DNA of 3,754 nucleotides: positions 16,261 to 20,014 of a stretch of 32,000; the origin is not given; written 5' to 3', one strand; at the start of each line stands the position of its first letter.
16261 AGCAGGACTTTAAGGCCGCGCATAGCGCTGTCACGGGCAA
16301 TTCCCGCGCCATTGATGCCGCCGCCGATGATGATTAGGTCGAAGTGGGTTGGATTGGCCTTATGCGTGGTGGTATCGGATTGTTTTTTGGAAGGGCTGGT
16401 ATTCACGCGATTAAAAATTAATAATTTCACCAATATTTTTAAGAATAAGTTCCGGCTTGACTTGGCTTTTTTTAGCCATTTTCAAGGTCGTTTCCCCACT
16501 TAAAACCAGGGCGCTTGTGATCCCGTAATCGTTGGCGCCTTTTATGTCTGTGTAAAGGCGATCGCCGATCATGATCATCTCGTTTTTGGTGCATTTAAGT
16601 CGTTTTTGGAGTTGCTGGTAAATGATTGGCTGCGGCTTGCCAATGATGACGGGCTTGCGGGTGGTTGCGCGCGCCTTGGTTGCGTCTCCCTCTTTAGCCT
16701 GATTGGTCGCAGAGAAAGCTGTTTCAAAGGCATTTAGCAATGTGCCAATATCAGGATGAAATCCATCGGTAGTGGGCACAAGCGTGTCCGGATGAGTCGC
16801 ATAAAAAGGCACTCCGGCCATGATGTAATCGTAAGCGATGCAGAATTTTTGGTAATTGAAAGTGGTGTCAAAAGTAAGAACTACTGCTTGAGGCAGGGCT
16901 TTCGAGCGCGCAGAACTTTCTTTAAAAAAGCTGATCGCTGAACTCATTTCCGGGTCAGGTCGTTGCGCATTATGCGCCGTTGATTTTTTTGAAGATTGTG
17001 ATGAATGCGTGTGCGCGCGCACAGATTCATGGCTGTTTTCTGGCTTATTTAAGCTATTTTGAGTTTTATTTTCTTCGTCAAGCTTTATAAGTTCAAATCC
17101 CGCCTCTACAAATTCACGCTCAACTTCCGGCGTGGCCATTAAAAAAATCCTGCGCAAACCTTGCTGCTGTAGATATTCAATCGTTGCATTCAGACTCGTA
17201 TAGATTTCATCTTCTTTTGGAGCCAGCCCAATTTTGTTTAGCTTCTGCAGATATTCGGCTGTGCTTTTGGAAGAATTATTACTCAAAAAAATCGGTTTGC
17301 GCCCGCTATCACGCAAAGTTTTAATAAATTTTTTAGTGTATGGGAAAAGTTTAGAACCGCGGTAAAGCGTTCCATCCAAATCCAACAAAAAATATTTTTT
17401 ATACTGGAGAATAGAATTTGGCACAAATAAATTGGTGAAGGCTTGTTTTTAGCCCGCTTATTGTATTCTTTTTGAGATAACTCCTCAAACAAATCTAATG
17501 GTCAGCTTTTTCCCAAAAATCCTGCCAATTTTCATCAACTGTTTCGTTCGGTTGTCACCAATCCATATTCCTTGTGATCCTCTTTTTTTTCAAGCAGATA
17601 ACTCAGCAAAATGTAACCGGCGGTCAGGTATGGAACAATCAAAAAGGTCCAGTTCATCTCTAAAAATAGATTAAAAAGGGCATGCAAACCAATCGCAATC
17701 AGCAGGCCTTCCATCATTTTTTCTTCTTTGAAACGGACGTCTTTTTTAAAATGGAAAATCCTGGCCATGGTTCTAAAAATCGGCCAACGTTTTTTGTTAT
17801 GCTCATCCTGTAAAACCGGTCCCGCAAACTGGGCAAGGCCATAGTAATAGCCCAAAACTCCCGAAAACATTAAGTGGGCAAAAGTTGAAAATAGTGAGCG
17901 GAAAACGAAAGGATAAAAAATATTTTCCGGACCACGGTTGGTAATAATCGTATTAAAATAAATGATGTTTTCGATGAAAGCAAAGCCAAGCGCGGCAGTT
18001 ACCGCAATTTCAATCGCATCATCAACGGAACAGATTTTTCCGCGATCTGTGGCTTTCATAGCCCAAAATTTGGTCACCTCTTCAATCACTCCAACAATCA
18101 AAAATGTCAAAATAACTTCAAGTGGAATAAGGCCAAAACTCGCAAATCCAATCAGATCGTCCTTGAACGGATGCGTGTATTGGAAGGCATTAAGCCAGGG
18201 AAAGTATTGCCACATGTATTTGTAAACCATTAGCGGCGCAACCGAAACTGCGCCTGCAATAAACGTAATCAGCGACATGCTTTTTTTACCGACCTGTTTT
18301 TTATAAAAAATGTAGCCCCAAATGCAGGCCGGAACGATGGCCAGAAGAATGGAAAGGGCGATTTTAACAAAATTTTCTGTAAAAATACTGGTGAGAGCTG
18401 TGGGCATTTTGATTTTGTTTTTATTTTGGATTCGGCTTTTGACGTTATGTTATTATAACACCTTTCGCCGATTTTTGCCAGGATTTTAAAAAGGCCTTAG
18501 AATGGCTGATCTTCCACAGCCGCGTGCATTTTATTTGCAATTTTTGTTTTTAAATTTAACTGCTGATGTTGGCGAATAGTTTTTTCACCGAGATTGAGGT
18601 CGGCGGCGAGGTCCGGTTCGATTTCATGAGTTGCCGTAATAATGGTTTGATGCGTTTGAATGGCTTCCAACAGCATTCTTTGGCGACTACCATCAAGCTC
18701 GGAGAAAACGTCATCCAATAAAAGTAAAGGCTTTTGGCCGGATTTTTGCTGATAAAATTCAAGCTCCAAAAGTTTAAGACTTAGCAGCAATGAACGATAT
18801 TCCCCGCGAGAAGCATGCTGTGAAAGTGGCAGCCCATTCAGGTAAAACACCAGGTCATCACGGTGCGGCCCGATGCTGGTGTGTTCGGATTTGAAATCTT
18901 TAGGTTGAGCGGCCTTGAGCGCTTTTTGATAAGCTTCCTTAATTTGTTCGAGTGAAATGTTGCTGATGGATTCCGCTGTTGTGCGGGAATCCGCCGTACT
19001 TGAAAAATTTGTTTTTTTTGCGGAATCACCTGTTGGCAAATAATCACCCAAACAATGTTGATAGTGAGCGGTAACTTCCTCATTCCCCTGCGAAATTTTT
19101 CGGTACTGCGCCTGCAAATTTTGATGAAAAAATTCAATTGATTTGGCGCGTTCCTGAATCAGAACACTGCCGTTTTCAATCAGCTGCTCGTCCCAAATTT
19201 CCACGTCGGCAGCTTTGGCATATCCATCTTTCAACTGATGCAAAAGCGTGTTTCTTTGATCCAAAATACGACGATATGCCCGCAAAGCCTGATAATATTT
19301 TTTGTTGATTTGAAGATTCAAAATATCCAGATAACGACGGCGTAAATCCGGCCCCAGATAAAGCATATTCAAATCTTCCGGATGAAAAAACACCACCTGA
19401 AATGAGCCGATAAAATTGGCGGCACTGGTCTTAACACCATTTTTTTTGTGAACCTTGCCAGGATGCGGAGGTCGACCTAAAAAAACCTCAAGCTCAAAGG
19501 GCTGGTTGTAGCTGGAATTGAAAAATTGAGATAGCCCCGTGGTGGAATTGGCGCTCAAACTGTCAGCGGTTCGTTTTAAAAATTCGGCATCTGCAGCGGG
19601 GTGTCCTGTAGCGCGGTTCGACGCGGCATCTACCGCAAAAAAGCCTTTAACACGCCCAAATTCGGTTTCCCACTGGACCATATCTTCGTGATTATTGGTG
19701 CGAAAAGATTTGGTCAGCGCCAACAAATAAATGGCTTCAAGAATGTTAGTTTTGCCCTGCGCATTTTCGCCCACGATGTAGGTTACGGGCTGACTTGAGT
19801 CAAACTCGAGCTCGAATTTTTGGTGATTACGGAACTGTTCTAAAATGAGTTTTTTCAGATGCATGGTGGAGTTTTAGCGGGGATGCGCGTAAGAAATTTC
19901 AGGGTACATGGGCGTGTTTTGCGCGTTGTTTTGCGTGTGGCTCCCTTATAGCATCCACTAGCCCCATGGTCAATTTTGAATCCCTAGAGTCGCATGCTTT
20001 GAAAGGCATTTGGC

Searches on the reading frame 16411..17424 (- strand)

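Call 7: search_protein_families(library=pfam, proteins=[window:16411-17424:-], max_evalue=0.001)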
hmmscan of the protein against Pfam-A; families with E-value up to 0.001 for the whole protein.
window:16411-17424:- (337 aa): 6 families
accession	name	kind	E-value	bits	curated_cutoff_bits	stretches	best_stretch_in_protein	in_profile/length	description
PF13344.12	Hydrolase_6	-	5.5e-25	87.8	27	1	12-111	1-101/101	Haloacid dehalogenase-like hydrolase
PF13242.12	Hydrolase_like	-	6.1e-20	71.4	22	1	261-333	2-74/75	HAD-hyrolase-like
PF00702.32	Hydrolase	-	2.5e-12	48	26.4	1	256-299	147-189/191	haloacid dehalogenase-like hydrolase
PF13419.12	HAD_2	-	7.4e-09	36.4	23.8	1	256-307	128-178/178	Haloacid dehalogenase-like hydrolase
PF09419.16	PGP_phosphatase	-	7.7e-05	22.8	20.4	1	268-307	123-163/168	Mitochondrial PGP phosphatase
PF08282.18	Hydrolase_3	-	0.00043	20.5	20.9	0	13-63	2-53/255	haloacid dehalogenase-like hydrolase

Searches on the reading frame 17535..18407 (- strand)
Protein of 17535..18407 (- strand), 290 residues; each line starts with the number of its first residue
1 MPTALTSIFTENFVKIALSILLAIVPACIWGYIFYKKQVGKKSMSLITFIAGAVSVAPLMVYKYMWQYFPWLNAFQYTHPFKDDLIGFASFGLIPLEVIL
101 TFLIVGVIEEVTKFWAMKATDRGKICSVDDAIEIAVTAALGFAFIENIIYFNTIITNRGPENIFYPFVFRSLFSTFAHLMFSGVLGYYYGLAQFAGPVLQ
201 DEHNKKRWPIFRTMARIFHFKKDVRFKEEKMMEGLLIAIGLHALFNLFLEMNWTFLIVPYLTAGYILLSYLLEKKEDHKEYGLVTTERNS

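Call 7: search_protein_families(library=pfam, proteins=[window:17535-18407:-], max_evalue=0.001)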
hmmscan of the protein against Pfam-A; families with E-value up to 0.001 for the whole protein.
window:17535-18407:- (290 aa): 1 family
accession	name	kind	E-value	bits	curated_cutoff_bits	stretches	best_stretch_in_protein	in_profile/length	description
PF13367.11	PrsW-protease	-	9.9e-22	77.9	23.5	1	44-257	5-181/196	PrsW family intramembrane metalloprotease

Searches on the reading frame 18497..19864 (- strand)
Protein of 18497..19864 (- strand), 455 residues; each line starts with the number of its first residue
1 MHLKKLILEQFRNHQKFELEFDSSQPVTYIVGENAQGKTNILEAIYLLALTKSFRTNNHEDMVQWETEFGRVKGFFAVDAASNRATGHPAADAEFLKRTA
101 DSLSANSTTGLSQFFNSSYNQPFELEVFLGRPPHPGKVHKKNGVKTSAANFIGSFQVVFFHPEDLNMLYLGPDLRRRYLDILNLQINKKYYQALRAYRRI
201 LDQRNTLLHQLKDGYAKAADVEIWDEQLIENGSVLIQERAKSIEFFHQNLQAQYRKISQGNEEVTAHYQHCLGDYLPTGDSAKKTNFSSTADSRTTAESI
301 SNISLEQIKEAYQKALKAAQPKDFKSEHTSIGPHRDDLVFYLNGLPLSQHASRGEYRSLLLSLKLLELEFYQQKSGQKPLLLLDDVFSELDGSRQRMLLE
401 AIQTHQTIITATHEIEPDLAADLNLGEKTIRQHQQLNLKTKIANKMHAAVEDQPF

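Call 7: search_protein_families(library=pfam, proteins=[window:18497-19864:-], max_evalue=0.001)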
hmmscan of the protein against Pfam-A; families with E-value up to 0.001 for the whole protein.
window:18497-19864:- (455 aa): 4 families
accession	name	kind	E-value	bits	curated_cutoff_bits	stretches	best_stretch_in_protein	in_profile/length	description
PF02463.25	SMC_N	-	1.7e-16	60.8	40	1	2-411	1-196/220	RecF/RecN/SMC N terminal domain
PF13175.12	AAA_15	-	7.7e-11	42.6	32.1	1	1-60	1-55/374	AAA ATPase domain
PF13476.12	AAA_23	-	1.8e-10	42.3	27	1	5-234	1-177/201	AAA domain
PF13304.12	AAA_21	-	2e-05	25.2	27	0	28-70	2-52/304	AAA domain, putative AbiEii toxin, Type IV TA system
